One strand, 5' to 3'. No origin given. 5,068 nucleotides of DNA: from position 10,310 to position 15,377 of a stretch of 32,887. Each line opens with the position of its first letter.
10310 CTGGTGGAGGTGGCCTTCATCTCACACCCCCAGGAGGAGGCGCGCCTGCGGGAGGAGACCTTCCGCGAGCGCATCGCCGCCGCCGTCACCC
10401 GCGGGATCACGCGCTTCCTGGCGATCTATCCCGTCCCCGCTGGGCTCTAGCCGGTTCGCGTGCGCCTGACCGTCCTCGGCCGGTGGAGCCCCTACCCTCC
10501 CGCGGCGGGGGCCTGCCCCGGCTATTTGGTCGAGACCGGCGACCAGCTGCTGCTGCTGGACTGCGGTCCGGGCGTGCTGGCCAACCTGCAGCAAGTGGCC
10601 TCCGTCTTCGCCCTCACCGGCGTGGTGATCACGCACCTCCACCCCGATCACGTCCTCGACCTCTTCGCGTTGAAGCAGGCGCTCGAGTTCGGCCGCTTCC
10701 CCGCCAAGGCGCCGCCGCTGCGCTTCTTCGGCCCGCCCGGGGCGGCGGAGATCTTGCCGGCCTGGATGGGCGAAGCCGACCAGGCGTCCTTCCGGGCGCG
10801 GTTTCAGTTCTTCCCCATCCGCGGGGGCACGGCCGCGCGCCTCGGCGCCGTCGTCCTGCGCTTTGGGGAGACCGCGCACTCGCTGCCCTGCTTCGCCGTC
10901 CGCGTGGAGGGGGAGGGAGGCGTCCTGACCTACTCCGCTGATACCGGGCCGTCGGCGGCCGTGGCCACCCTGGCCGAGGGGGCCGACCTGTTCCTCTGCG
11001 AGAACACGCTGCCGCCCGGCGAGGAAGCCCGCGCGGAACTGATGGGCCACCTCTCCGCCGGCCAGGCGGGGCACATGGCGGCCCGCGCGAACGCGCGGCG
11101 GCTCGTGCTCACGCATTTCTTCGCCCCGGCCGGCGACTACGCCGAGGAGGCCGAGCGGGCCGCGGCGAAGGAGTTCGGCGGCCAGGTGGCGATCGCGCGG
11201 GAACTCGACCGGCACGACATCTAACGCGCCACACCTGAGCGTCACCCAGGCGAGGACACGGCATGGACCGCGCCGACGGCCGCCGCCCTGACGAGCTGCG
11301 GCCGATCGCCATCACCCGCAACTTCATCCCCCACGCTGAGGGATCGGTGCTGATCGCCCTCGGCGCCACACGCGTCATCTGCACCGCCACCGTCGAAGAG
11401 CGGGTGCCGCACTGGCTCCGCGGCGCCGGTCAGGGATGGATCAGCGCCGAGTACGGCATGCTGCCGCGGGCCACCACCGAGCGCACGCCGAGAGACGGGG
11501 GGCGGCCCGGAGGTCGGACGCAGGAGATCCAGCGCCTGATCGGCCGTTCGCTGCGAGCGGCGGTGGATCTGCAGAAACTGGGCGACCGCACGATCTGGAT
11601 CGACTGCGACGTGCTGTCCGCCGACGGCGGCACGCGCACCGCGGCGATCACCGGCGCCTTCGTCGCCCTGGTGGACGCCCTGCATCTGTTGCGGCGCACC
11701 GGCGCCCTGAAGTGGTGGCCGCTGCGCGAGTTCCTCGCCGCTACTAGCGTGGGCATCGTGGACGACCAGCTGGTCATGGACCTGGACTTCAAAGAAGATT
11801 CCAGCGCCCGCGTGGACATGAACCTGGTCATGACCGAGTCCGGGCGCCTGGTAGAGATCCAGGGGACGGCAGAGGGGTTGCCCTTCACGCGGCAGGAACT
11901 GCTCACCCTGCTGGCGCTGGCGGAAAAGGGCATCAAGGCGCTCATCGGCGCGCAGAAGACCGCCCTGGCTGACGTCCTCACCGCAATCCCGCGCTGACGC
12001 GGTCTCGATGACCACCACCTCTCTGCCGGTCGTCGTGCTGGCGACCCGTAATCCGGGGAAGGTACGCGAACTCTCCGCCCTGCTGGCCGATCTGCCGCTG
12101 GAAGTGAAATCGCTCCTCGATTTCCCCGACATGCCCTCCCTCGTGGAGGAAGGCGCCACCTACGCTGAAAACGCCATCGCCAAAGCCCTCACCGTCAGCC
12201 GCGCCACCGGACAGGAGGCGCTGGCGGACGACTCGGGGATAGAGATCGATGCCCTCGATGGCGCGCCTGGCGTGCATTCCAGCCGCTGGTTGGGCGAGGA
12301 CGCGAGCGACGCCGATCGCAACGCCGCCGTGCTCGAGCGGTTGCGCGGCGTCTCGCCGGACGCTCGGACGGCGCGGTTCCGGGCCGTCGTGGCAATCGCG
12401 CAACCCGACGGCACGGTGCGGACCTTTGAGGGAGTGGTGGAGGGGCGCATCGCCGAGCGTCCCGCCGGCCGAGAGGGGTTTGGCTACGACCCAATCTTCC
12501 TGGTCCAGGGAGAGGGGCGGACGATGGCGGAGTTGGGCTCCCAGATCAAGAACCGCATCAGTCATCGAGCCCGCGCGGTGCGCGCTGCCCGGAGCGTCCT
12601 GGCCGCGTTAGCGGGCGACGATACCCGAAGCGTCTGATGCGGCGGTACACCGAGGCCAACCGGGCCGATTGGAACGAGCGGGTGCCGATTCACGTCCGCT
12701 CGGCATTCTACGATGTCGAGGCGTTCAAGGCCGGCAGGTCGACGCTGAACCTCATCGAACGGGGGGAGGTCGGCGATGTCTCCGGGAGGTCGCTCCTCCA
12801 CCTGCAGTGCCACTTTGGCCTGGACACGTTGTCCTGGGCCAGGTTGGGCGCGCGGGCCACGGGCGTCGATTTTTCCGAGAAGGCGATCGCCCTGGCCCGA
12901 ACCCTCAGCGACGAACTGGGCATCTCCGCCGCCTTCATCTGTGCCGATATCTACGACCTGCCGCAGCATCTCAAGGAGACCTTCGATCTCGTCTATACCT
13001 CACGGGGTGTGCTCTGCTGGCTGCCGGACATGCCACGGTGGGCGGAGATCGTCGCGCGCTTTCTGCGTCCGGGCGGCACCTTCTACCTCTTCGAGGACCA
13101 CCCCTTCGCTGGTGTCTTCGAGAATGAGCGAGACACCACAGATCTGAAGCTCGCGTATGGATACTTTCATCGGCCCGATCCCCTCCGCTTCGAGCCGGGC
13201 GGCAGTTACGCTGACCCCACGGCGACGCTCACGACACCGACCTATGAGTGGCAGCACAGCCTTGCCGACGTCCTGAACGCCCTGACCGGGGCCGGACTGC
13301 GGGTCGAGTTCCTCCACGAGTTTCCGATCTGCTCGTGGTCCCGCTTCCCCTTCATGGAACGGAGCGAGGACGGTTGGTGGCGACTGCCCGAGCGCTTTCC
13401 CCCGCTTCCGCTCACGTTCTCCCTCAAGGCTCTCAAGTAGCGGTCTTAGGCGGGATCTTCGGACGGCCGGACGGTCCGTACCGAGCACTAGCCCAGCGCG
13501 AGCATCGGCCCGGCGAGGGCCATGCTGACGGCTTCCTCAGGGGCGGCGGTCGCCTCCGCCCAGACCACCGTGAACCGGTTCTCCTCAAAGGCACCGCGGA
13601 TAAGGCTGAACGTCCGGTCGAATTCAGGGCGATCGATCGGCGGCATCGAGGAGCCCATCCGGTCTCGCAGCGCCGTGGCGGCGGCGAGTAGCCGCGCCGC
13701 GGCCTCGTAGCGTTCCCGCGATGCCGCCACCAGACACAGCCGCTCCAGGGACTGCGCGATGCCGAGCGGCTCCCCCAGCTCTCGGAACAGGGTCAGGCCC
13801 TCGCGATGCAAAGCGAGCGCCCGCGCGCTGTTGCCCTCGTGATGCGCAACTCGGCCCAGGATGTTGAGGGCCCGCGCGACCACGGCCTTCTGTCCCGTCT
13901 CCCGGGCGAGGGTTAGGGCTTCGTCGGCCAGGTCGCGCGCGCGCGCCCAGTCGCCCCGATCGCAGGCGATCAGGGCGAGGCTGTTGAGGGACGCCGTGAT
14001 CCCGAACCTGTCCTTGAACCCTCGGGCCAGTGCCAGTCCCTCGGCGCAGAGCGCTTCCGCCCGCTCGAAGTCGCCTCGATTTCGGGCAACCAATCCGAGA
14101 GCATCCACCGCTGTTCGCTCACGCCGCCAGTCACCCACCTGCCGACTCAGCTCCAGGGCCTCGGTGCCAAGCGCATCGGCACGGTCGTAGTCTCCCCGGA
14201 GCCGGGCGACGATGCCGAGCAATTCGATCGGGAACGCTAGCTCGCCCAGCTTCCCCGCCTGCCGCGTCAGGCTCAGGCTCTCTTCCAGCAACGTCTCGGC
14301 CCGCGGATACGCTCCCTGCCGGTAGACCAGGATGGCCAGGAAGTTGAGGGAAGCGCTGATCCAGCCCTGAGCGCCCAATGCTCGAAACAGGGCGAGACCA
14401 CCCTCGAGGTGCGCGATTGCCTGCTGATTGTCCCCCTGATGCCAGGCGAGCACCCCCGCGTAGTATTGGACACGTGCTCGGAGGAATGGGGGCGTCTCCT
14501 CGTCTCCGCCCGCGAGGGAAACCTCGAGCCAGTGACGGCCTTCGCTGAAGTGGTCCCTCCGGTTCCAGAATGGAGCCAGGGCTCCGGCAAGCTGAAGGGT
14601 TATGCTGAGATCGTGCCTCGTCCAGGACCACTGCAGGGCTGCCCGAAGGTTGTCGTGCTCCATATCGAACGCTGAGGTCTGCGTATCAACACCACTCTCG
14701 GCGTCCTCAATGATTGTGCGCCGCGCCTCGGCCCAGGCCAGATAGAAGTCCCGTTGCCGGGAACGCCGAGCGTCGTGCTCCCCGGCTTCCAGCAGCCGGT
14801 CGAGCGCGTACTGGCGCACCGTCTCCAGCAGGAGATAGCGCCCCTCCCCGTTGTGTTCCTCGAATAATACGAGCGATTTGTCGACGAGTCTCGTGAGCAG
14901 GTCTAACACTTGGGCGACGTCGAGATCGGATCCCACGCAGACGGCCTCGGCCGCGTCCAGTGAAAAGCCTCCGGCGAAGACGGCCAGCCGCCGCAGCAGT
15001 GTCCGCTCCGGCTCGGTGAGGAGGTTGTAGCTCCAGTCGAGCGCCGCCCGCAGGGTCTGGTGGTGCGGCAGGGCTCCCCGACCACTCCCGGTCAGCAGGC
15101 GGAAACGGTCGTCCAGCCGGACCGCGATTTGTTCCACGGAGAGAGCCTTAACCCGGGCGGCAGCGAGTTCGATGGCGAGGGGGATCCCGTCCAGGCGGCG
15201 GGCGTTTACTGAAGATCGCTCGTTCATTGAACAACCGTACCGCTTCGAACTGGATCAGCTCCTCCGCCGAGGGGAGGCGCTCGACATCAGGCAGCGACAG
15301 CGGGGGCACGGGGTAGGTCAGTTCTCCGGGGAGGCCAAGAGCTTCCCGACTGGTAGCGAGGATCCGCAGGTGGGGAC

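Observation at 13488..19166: Tandem cyclase-STAND NTPase-TPR paralogues lacking any DNA-binding domain: a candidate signalling or defence-like module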

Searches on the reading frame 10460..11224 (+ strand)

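Call 26: search_protein_families(library=pfam, proteins=[window:10460-11224:+], max_evalue=0.001)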
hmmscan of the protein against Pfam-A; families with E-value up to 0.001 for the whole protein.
window:10460-11224:+ (254 aa): 2 families
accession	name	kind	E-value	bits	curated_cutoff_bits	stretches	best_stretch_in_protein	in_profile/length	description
PF12706.13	Lactamase_B_2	-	4e-21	76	27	1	31-220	3-200/200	Beta-lactamase superfamily domain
PF00753.33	Lactamase_B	-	4.3e-11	43.6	22.7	1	19-82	6-74/196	Metallo-beta-lactamase superfamily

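Call 57: search_protein_families(library=ncbifam, proteins=[window:10460-11224:+], max_evalue=0.001)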
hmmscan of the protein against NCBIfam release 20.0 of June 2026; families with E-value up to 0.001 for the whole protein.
window:10460-11224:+ (254 aa): 12 families
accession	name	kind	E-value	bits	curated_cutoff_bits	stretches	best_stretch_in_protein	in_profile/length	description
NF041851.1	cyc_nuc_deg_phdiest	equivalog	9.2e-40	136.6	400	1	1-249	1-248/253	cyclic nucleotide-degrading phosphodiesterase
TIGR02651.1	RNase_Z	equivalog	1.2e-29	103.3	292.95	2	153-252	201-300/302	ribonuclease Z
NF000801.0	PRK00055.1-3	equivalog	8.2e-29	100.6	252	2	1-149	2-152/307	ribonuclease Z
NF000805.0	PRK00055.2-3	equivalog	7.3e-26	91.1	416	2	141-251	188-297/307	ribonuclease Z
NF000806.0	PRK00055.2-4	equivalog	8.3e-26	90.8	363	2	2-102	3-104/280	ribonuclease Z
NF041257.1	GntH_guanitoxin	equivalog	2.1e-18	66.3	333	2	1-97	13-111/374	guanitoxin biosynthesis MBL fold metallo-hydrolase GntH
NF000800.0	PRK00055.1-1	equivalog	3.8e-15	55.7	398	1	152-222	203-273/305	ribonuclease Z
NF002558.0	PRK02126.1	subfamily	1.3e-14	54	315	2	154-242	243-335/345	ribonuclease Z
NF000804.0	PRK00055.2-1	equivalog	4.2e-13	49.1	402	1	153-250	200-295/306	ribonuclease Z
TIGR02649.1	true_RNase_BN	exception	2e-12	46.7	563.7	1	153-221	203-271/304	ribonuclease BN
TIGR03307.1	PhnP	equivalog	3.3e-05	23.4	272.25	1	23-75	41-90/249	phosphonate metabolism protein PhnP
NF002553.0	PRK02113.1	equivalog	0.00022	20.7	386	1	22-77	38-92/252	MBL fold metallo-hydrolase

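Call 58: search_protein_families(library=padloc, proteins=[window:10460-11224:+], max_evalue=0.00001)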
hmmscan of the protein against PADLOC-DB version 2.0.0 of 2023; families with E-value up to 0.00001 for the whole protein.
window:10460-11224:+ (254 aa): 0 families

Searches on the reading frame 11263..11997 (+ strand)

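Call 26: search_protein_families(library=pfam, proteins=[window:11263-11997:+], max_evalue=0.001)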
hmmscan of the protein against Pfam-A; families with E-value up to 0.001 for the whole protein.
window:11263-11997:+ (244 aa): 2 families
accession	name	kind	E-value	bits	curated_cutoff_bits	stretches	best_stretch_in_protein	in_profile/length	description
PF01138.27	RNase_PH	-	1.1e-31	110.4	25.5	1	11-139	1-127/130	3' exoribonuclease family, domain 1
PF03725.20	RNase_PH_C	-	2.2e-13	50.4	20.8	1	159-223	4-67/67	3' exoribonuclease family, domain 2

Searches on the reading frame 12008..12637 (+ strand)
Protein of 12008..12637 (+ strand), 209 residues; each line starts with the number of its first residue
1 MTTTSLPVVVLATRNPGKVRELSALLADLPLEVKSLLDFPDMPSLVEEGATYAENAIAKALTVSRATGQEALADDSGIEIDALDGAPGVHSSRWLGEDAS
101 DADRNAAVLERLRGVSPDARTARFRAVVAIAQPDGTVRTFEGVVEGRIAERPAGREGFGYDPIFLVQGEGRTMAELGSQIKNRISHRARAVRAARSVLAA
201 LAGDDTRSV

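Call 26: search_protein_families(library=pfam, proteins=[window:12008-12637:+], max_evalue=0.001)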
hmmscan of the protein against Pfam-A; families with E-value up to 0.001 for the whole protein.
window:12008-12637:+ (209 aa): 1 family
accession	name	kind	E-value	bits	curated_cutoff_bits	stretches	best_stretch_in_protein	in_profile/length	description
PF01725.21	Ham1p_like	-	5.8e-63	212.6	22.5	1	9-195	1-184/186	Ham1 family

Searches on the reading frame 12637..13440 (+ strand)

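Call 26: search_protein_families(library=pfam, proteins=[window:12637-13440:+], max_evalue=0.001)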
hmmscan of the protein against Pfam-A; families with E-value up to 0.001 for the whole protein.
window:12637-13440:+ (267 aa): 6 families
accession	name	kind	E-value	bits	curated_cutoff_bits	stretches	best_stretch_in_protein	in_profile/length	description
PF08241.18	Methyltransf_11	-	3.1e-15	57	21.2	1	55-151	2-95/95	Methyltransferase domain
PF13649.12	Methyltransf_25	-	2.3e-14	54.3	27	1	54-147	2-97/97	Methyltransferase domain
PF13847.12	Methyltransf_31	-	3.4e-12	46.7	27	1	58-150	12-108/145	Methyltransferase domain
PF08242.18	Methyltransf_12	-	4.8e-12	46.9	30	1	54-149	1-98/98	Methyltransferase domain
PF13489.12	Methyltransf_23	-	2.8e-05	24.3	27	1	61-151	34-116/164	Methyltransferase domain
PF05724.17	TPMT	-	0.00012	22.3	26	1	58-151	46-153/218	Thiopurine S-methyltransferase (TPMT)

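Call 57: search_protein_families(library=ncbifam, proteins=[window:12637-13440:+], max_evalue=0.001)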
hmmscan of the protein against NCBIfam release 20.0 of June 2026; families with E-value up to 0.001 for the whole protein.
window:12637-13440:+ (267 aa): 15 families
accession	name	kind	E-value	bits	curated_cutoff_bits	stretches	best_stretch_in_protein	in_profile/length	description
NF040539.1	AST_met_ArsM_2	exception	1.2e-08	35.1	240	1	69-163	79-175/262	putative arsinothricin biosynthesis methyltransferase ArsM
TIGR01983.1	UbiG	equivalog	1.3e-08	34.4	102.95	1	46-150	46-150/228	bifunctional 2-polyprenyl-6-hydroxyphenol methylase/3-demethylubiquinol 3-O-methyltransferase UbiG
NF045649.1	2X_seleno_MduS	exception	3.4e-08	32.8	380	1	7-147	6-143/338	methyltransferase domain-containing selenoprotein MduS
TIGR04290.1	meth_Rta_06860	hypoth_equivalog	1.7e-06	27.7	300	1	46-127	46-126/226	TIGR04290 family methyltransferase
NF045823.1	PthPhpthDimycoMt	equivalog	5.8e-06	25.7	300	1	46-150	63-165/256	phthiotriol/phenolphthiotriol dimycocerosates methyltransferase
NF045825.1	FAmtase_mtf2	equivalog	2e-05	24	400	1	46-153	55-159/248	fatty-acid O-methyltransferase Mtf2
NF041537.1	ArsM_AhpD_UU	exception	2.6e-05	23.2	510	1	49-155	76-183/345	arsenite methyltransferase/AhpD domain selenoprotein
NF041255.1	mycofact_MftM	equivalog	4.1e-05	23.1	200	1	24-111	112-201/289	mycofactocin oligosaccharide methyltransferase MftM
NF047649.1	MTase_UXPK_star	exception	4.8e-05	22.5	460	1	49-151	77-181/283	methyltransferase/UXPK-star double selenoprotein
NF045667.1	MTase_DVU1556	equivalog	4.9e-05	22.9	155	1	69-226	43-165/213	DVU_1556 family methyltransferase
NF008264.0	PRK11036.1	equivalog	6.2e-05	22.6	366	1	66-151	61-147/261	tRNA uridine 5-oxyacetic acid(34) methyltransferase CmoM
TIGR02072.1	BioC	equivalog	8.4e-05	22.5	184.95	1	64-150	49-131/244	malonyl-ACP O-methyltransferase BioC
NF007610.0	PRK10258.1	equivalog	0.00013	21.4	342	1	52-148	45-135/251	malonyl-ACP O-methyltransferase BioC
NF041536.1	ArsM_DUF2284_UU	exception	0.00024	19.6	575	1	49-152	76-181/459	arsenite methyltransferase/DUF2284 domain selenoprotein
NF008823.0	PRK11873.1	subfamily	0.0003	20.4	263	1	54-150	82-180/272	arsenite methyltransferase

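Call 58: search_protein_families(library=padloc, proteins=[window:12637-13440:+], max_evalue=0.00001)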
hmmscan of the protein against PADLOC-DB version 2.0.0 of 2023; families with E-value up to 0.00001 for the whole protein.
window:12637-13440:+ (267 aa): 1 family
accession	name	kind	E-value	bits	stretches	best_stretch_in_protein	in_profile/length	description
PDLC04134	mad2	-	1.2e-11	42.2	1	61-161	303-404/492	mads_2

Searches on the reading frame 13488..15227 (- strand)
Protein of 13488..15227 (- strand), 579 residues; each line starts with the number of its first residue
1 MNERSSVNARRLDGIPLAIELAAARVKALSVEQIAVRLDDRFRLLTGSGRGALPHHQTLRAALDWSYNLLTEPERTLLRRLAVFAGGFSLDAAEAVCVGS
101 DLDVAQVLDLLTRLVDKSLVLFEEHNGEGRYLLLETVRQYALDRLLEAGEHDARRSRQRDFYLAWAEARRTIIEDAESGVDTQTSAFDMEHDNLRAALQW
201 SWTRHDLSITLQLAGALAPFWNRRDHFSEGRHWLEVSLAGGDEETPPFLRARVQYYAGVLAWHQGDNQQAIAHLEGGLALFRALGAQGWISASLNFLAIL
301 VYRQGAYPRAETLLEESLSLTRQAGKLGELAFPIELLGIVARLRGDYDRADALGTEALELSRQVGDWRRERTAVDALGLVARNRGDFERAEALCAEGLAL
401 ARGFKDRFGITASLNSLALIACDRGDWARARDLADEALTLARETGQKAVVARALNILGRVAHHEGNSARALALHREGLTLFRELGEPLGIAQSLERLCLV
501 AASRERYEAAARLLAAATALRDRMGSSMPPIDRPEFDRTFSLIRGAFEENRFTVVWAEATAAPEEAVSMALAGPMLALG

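Call 9: search_protein_families(library=pfam, proteins=[window:13488-15227:-], max_evalue=0.01)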
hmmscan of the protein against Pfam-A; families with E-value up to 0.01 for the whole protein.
window:13488-15227:- (579 aa): 9 families
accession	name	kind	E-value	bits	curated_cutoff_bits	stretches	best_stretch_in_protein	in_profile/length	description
PF13424.12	TPR_12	-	2.8e-25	88.7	30.1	3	412-483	4-77/77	Tetratricopeptide repeat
PF13374.12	TPR_10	-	1e-15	57.6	27.5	2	412-444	3-35/42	Tetratricopeptide repeat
PF17874.7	TPR_MalT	-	1.5e-14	54.5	45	1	340-523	10-193/336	MalT-like TPR region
PF07719.23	TPR_2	-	6.3e-13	48.2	27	0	414-442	4-32/34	Tetratricopeptide repeat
PF13176.12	TPR_7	-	8.6e-13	47.7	27.9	0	375-407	3-35/36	Tetratricopeptide repeat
PF00515.34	TPR_1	-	8.1e-05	22.7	27.8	0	377-402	7-32/34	Tetratricopeptide repeat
PF13432.12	TPR_16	-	0.00026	21.8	32.7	1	417-473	3-53/65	Tetratricopeptide repeat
PF24885.1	TPR_NPHP3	-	0.00057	19.8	100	0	447-525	137-217/239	Nephrocystin-3 TPR domain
PF13181.12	TPR_8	-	0.0098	16.4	25.7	0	253-276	3-26/34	Tetratricopeptide repeat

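Call 10: search_protein_families(library=padloc, proteins=[window:13488-15227:-], max_evalue=0.01)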
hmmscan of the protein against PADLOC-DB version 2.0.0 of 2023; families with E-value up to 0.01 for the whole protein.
window:13488-15227:- (579 aa): 1 family
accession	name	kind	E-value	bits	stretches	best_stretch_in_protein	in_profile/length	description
PDLC01169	TPR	-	2.8e-15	54.4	1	337-446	115-223/252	TPR repeats containing protein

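Call 11: search_protein_families(library=ncbifam, proteins=[window:13488-15227:-], max_evalue=0.01)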
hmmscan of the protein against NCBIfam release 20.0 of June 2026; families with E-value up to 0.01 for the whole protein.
window:13488-15227:- (579 aa): 5 families
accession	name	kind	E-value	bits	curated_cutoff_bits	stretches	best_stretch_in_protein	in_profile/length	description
NF041717.1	HaaA_phane_TPR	equivalog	9.6e-32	110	1125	1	15-522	302-783/882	cyclophane-containing RiPP biosynthesis TPR protein HaaT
NF053617.1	SARPRegAfsRStmc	equivalog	8.1e-20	70.4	1430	2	355-518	720-883/986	SARP-family global regulator AfsR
NF053720.1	NsdA_fam_reg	subfamily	1.2e-08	34.9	75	1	414-525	203-315/432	NsdA family TPR-like regulatory protein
NF053520.1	HK_Porph_FimS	equivalog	2.2e-08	32.9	600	1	315-524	68-277/618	sensor histidine kinase FimS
NF002725.1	PRK02603.1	equivalog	0.00043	20.3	143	0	378-474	42-129/173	photosystem I assembly protein Ycf3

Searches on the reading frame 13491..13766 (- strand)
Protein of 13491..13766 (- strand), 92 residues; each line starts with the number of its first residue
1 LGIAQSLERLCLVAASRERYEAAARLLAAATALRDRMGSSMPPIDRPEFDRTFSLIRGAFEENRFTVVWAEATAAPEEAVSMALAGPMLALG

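Call 78: search_protein_families(library=pfam, proteins=[window:13491-13766:-], max_evalue=10)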
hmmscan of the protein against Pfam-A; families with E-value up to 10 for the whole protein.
seq(92 aa): 0 families
